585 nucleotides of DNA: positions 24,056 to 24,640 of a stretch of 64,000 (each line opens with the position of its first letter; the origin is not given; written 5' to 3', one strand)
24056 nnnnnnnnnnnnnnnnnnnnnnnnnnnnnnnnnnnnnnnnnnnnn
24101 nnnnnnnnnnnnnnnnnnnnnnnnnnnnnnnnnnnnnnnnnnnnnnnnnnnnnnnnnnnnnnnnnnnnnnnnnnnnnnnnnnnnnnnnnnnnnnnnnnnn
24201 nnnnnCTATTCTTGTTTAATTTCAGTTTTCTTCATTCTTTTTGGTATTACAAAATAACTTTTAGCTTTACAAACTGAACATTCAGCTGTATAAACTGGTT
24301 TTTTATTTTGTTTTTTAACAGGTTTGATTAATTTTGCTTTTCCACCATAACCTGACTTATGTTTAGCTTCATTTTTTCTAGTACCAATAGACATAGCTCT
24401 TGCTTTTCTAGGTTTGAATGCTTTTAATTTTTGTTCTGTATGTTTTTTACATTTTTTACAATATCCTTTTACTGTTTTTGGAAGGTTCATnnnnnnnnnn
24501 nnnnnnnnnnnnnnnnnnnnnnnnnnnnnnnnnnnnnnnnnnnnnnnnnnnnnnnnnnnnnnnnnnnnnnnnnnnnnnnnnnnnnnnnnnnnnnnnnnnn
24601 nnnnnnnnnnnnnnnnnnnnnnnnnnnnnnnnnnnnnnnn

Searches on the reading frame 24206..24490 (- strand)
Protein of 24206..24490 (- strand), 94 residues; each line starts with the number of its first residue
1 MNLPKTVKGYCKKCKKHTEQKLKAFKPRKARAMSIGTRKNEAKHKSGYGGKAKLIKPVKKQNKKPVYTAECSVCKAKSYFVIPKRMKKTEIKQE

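Call 30: search_protein_families(library=pfam, proteins=[window:24206-24490:-], max_evalue=0.001)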
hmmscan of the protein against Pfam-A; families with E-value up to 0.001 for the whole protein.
window:24206-24490:- (94 aa): 1 family
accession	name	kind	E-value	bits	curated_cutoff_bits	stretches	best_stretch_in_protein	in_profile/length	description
PF00935.25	Ribosomal_L44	-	7.8e-10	39.4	25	1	16-91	1-75/76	Ribosomal protein L44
